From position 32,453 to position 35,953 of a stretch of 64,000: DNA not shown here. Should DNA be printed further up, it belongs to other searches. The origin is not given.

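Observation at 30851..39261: Compact operon combining a LanM-like enzyme, a SagB-type dehydrogenase, an FAD-linked oxidase, an exported PBP-like protein and a nitroreductase, with no visible precursor peptide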

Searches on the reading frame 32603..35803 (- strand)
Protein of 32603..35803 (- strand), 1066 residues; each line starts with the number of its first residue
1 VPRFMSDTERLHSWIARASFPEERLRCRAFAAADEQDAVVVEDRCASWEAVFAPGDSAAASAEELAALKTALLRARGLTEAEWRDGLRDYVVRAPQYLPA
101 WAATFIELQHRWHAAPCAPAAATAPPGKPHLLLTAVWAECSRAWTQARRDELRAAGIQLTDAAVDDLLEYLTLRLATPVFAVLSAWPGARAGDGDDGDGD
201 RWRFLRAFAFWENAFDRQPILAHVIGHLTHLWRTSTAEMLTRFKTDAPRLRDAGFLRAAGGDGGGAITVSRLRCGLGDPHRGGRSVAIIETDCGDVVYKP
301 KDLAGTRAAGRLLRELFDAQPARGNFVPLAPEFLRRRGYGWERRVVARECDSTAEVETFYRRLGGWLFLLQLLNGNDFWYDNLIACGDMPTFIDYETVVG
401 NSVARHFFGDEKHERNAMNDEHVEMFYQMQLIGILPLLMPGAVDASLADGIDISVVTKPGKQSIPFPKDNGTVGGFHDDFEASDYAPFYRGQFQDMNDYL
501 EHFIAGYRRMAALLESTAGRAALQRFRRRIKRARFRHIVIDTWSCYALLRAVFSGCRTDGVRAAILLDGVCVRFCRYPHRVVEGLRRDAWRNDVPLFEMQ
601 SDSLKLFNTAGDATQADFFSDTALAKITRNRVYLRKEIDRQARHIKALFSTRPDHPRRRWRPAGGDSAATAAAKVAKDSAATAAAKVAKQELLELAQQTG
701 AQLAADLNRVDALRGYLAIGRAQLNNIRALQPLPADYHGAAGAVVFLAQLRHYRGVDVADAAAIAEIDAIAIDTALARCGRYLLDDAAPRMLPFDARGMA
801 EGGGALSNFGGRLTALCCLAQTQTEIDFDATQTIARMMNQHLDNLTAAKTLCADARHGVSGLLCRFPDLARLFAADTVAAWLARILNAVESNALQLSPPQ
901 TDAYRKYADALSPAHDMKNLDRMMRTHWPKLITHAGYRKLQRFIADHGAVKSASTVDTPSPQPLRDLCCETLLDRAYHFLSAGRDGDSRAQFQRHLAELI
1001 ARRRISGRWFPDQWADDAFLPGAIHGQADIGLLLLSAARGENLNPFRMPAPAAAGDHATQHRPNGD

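Call 3: search_protein_families(library=pfam, proteins=[window:32603-35803:-], max_evalue=0.01)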
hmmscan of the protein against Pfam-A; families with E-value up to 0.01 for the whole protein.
window:32603-35803:- (1066 aa): 1 family
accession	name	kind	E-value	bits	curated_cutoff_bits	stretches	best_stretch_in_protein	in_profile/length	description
PF13575.12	DUF4135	-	5.3e-59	200.7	29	1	219-599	2-377/378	Domain of unknown function (DUF4135)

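Call 4: search_protein_families(library=ncbifam, proteins=[window:32603-35803:-], max_evalue=0.01)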
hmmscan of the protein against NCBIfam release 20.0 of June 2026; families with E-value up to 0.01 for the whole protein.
window:32603-35803:- (1066 aa): 1 family
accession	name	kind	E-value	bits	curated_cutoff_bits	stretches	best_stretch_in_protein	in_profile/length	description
TIGR03897.1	lanti_2_LanM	subfamily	5e-67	226.4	304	1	213-888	88-727/932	type 2 lanthipeptide synthetase LanM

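Call 6: find_encoding_contigs(protein=window:32603-35803:-, flank=10000, max_places=6)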
Protein window:32603-35803:- (1066 aa): no gene with exactly this product is on record in the collection.

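Call 7: find_encoding_contigs(protein=window:32603-35791:-, flank=10000, max_places=6)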
Protein window:32603-35791:- (1062 aa): 4 contigs read that carry it; 2 places shown.
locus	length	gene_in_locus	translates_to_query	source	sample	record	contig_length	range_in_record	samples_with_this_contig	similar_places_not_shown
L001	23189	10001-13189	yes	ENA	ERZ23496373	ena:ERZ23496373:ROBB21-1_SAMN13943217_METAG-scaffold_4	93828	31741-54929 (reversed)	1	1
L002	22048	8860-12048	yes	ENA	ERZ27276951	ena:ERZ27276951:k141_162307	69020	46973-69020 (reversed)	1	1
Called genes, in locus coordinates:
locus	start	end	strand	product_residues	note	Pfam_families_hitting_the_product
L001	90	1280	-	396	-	PF00009:GTP_EFTU, PF03144:GTP_EFTU_D2, PF03143:GTP_EFTU_D3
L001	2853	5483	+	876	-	-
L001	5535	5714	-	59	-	-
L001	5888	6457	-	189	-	PF01227:GTP_cyclohydroI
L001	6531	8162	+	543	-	PF01565:FAD_binding_4, PF02913:FAD-oxidase_C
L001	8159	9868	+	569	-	PF22767:ThcOx, PF00881:Nitroreductase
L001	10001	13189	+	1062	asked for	PF13575:DUF4135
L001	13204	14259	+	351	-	PF04392:ABC_sub_bind (faint)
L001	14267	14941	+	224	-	PF14512:TM1586_NiRdase (faint), PF00881:Nitroreductase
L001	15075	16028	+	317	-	PF04069:OpuAC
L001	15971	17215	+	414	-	PF00005:ABC_tran, PF13304:AAA_21 (faint)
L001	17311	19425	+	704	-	PF00528:BPD_transp_1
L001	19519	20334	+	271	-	PF00834:Ribul_P_3_epim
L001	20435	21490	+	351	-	PF00892:EamA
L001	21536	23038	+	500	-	PF01555:N6_N4_Mtase, PF02086:MethyltransfD12 (faint), PF04471:Mrr_cat (weak)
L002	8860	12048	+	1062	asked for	PF13575:DUF4135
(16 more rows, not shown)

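Call 8: find_homologous_proteins(query=window:32603-35791:-, max_evalue=0.00001)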
Query window:32603-35791:- (1062 aa): 50 proteins with E <= 0.00001 among 8000 candidates.
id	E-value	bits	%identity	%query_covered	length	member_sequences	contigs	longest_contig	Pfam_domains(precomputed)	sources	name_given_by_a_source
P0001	0.0e+0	2316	96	100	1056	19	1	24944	PF13575.13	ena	-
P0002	0.0e+0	1512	66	99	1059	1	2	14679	PF13575.13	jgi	-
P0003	0.0e+0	1464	67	98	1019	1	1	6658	PF13575.13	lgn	-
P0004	0.0e+0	1457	66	98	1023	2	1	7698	PF13575.13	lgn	-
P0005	0.0e+0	1456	67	98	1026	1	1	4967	PF13575.13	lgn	-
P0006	0.0e+0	1456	67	98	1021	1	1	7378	PF13575.13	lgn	-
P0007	0.0e+0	1398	63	98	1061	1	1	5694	PF13575.13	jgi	-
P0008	0.0e+0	1115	53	99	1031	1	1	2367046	PF13575.13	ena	-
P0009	0.0e+0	1102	52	98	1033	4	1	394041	PF13575.13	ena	-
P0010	2.5e-291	988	48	99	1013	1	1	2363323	PF13575.13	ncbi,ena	-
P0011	1.9e-273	928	49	91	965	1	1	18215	PF13575.13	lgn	-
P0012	5.8e-250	851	45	98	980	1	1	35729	PF13575.13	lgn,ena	-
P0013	2.1e-177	610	35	98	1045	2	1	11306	PF13575.13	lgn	-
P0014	2.4e-120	421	34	70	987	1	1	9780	PF13575.13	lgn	-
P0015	1.3e-119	419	32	70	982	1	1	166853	PF13575.13,PF05147.20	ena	-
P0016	1.7e-118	415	31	98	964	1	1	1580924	PF13575.13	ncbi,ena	-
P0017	4.9e-115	404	29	98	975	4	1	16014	PF13575.13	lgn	-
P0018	5.2e-113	397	32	89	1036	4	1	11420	PF13575.13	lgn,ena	-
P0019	1.1e-111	393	29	98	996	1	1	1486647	PF13575.13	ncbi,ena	-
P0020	5.8e-107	377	29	98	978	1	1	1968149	PF13575.13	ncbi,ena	-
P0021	7.9e-106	373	29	98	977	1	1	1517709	PF13575.13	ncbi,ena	-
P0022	1.4e-101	359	34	70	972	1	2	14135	PF13575.13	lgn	-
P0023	4.1e-94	335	27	98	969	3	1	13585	PF13575.13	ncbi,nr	ncbi:Lanthionine biosynthesis protein LanM [uncultured Candidatus Thioglobus sp.]|nr:Lanthionine bio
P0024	1.1e-55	207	32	61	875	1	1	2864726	PF13575.13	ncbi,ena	-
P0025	3.8e-39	153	30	61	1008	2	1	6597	PF13575.13,PF05147.20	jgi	jgi:type 2 lantibiotic biosynthesis protein LanM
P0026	1.8e-24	104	28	50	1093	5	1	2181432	PF13575.13,PF05147.20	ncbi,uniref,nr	ncbi:type 2 lanthipeptide synthetase LanM family protein [Ktedonobacter sp. SOSP1-52]|uniref:type 2 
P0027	3.3e-24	103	28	50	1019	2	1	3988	PF13575.13,PF05147.20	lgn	-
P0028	1.6e-22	98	30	51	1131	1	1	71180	PF13575.13,PF05147.20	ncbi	ncbi:type 2 lanthipeptide synthetase LanM family protein [Streptomyces sp. NPDC001809]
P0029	2.3e-22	97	28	41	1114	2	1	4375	PF13575.13,PF05147.20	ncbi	-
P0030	4.6e-22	96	30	45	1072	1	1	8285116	PF13575.13,PF05147.20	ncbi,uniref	ncbi:type 2 lanthipeptide synthetase LanM family protein [Streptomyces sp. YH02]|uniref:type 2 lanth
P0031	4.9e-22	96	30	51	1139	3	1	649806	PF13575.13,PF05147.20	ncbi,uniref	ncbi:type 2 lantipeptide synthetase LanM family protein [Streptomyces venezuelae]|uniref:type 2 lant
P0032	4.5e-21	93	27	41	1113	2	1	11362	PF13575.13,PF05147.20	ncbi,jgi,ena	jgi:type 2 lantibiotic biosynthesis protein LanM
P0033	5.7e-21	92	29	41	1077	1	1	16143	PF13575.13,PF05147.20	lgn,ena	-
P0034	8.3e-20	89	42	16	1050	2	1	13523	PF13575.13,PF05147.20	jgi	-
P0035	1.4e-19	88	27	58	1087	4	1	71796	PF13575.13,PF05147.20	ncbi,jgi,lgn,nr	ncbi:MAG TPA: type 2 lanthipeptide synthetase LanM family protein [Candidatus Polarisedimenticolia b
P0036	5.0e-19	86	28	42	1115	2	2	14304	PF13575.13,PF05147.20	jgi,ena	-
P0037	1.1e-18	85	28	39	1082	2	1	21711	PF13575.13,PF05147.20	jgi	-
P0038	1.3e-18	85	28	45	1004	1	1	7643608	PF13575.13,PF05147.20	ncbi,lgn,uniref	ncbi:type 2 lanthipeptide synthetase LanM family protein [Streptomyces sp. NBC_00158]|uniref:type 2 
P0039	7.8e-18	82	29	37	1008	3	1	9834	PF13575.13,PF05147.20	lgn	-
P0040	1.2e-17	81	26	53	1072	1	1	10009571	PF13575.13,PF05147.20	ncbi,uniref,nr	ncbi:type 2 lanthipeptide synthetase LanM family protein [Stigmatella sp. ncwal1]|uniref:Type 2 lant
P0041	1.4e-17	81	26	53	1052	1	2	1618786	PF13575.13,PF05147.20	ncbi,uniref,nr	ncbi:type 2 lanthipeptide synthetase LanM family protein [Amycolatopsis oliviviridis]|uniref:Lanthio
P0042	2.4e-17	80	27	47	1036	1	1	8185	PF13575.13,PF05147.20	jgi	jgi:type 2 lantibiotic biosynthesis protein LanM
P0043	3.6e-17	80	32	17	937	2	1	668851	PF13575.13,PF05147.20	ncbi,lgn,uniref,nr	ncbi:type 2 lanthipeptide synthetase LanM family protein [Actinokineospora cianjurensis]|uniref:Type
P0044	5.5e-17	79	29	46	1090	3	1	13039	PF13575.13,PF05147.20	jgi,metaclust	metaclust:\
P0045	9.8e-16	75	37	20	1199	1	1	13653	PF13575.13,PF05147.20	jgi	jgi:lantibiotic modifying enzyme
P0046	7.0e-15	72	28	39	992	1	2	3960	PF13575.13,PF05147.20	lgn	-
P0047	1.7e-14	71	27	56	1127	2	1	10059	PF13575.13,PF05147.20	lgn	-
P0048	1.3e-12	65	33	20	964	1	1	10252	PF13575.13,PF05147.20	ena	-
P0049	4.4e-12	63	27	41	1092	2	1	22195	PF13575.13,PF05147.20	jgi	jgi:type 2 lantibiotic biosynthesis protein LanM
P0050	7.8e-6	42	24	29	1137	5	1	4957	PF13575.13,PF05147.20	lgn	-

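Call 10: find_encoding_contigs(protein=P0010, flank=10000, max_places=3)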
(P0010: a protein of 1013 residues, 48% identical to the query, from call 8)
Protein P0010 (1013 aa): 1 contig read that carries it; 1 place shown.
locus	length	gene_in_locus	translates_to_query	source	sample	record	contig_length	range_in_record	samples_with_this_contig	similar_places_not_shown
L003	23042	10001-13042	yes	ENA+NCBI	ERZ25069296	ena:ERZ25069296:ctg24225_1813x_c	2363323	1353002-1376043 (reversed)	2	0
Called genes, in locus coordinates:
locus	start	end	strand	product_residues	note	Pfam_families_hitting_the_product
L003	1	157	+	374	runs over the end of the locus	-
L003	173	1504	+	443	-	-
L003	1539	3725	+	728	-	PF03412:Peptidase_C39, PF00664:ABC_membrane, PF00005:ABC_tran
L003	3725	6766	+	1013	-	PF00664:ABC_membrane, PF00005:ABC_tran, PF02463:SMC_N (faint)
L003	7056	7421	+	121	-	-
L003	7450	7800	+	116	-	-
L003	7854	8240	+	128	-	-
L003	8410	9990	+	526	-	PF22767:ThcOx, PF00881:Nitroreductase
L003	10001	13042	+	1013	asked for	PF13575:DUF4135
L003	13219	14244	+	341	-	PF04392:ABC_sub_bind (faint)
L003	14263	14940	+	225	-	PF00881:Nitroreductase, PF14512:TM1586_NiRdase (faint)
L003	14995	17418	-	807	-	PF02624:YcaO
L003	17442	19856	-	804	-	PF02624:YcaO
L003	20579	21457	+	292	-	PF03401:TctC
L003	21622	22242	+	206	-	PF00107:ADH_zinc_N, PF13602:ADH_zinc_N_2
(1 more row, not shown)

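Call 11: find_encoding_contigs(protein=P0016, flank=10000, max_places=3)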
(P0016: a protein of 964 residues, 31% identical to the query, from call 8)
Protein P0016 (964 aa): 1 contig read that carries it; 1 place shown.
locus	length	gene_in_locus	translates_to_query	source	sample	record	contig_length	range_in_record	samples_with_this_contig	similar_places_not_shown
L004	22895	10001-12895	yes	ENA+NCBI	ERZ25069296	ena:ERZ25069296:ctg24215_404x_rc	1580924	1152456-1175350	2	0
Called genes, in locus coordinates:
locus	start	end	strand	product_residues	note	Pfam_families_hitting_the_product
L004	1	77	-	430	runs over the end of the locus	PF09423:PhoD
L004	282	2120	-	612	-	PF01807:Zn_ribbon_DnaG, PF08275:DNAG_N, PF01751:Toprim, PF13155:Toprim_2, PF13362:Toprim_3 (weak), PF13662:Toprim_4, PF10410:DnaB_bind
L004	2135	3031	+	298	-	PF03279:Lip_A_acyltrans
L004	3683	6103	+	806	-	PF02624:YcaO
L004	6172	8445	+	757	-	PF02624:YcaO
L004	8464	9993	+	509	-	PF22767:ThcOx (weak), PF00881:Nitroreductase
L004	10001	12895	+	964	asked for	PF13575:DUF4135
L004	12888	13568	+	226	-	PF00881:Nitroreductase, PF14512:TM1586_NiRdase (weak)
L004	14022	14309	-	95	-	PF02979:NHase_alpha (weak)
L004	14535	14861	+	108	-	PF01527:HTH_Tnp_1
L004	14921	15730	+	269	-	PF13276:HTH_21, PF00665:rve, PF13683:rve_3, PF13333:rve_2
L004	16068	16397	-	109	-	-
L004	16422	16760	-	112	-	-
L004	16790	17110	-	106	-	-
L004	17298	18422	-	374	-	PF13518:HTH_28 (weak), PF00665:rve (weak)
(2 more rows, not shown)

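Call 15: find_encoding_contigs(protein=P0008, flank=10000, max_places=2)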
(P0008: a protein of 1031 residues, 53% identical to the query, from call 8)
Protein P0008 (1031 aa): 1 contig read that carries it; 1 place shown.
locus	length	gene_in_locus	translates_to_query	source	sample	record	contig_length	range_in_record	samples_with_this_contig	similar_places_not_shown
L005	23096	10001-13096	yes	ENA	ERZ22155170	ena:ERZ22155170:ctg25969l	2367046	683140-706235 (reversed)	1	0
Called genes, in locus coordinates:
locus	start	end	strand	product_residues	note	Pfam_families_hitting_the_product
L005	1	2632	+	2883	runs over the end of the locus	PF03160:Calx-beta (weak), PF17766:fn3_6 (faint), PF03160:Calx-beta (weak)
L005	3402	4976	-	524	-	PF00496:SBP_bac_5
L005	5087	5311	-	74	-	-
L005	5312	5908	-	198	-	PF21176:RecR_HhH, PF02132:RecR_ZnF (weak), PF01751:Toprim, PF13662:Toprim_4, PF21175:RecR_C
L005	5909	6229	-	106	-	PF02575:YbaB_DNA_bd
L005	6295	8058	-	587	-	-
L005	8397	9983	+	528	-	PF22767:ThcOx, PF00881:Nitroreductase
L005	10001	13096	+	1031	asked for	PF13575:DUF4135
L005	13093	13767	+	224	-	PF00881:Nitroreductase, PF14512:TM1586_NiRdase (faint)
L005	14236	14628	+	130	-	-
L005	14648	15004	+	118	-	-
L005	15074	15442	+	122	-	-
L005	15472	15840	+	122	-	-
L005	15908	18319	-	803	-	PF02624:YcaO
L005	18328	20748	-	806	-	PF02624:YcaO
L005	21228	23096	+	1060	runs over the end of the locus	PF18327:PRODH, PF14850:Pro_dh-DNA_bdg, PF01619:Pro_dh, PF00171:Aldedh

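Call 16: find_encoding_contigs(protein=P0009, flank=10000, max_places=2)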
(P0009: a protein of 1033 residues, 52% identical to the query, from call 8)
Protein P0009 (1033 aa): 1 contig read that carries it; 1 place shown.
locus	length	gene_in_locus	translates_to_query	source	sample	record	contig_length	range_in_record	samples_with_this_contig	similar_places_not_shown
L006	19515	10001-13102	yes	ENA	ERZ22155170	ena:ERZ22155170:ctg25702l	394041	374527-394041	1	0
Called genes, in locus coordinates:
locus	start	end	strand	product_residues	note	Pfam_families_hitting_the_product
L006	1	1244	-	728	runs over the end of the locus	PF03412:Peptidase_C39, PF00664:ABC_membrane, PF00005:ABC_tran, PF02463:SMC_N (faint), PF13304:AAA_21 (faint)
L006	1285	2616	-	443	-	-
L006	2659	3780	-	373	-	-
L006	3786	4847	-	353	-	-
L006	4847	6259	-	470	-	PF00939:Na_sulph_symp, PF03600:CitMHS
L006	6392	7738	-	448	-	PF02321:OEP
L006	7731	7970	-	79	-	PF02979:NHase_alpha (weak)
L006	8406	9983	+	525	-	PF22767:ThcOx, PF00881:Nitroreductase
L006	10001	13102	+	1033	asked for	PF13575:DUF4135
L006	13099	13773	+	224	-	PF00881:Nitroreductase, PF14512:TM1586_NiRdase (faint)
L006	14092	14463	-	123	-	-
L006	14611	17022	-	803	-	PF02624:YcaO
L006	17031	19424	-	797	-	PF02624:YcaO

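Call 17: find_encoding_contigs(protein=P0002, flank=10000, max_places=2)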
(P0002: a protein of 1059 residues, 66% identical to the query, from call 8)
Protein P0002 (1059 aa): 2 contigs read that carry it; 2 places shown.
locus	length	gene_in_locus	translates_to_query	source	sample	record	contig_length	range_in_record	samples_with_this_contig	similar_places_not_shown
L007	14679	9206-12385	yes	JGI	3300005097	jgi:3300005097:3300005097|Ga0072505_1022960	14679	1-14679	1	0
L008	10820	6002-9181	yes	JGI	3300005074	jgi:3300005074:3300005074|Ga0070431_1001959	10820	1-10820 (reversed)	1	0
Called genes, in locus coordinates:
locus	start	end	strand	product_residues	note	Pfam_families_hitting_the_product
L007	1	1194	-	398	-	?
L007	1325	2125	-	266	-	PF00520:Ion_trans, PF08016:PKD_channel (weak)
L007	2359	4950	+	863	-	PF13567:DUF4131, PF03772:Competence, PF00753:Lactamase_B (weak)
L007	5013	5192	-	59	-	-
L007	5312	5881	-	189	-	PF01227:GTP_cyclohydroI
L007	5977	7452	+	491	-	PF01565:FAD_binding_4, PF02913:FAD-oxidase_C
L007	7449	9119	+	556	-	PF22767:ThcOx, PF00881:Nitroreductase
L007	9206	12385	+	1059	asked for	PF13575:DUF4135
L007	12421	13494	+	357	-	-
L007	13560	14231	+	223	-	PF00881:Nitroreductase, PF14512:TM1586_NiRdase (faint)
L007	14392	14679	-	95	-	?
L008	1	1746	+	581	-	?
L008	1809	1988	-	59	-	-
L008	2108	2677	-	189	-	PF01227:GTP_cyclohydroI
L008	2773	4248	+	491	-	PF01565:FAD_binding_4, PF02913:FAD-oxidase_C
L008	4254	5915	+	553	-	PF22767:ThcOx, PF00881:Nitroreductase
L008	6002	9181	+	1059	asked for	PF13575:DUF4135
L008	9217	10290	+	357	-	-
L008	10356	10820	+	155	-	?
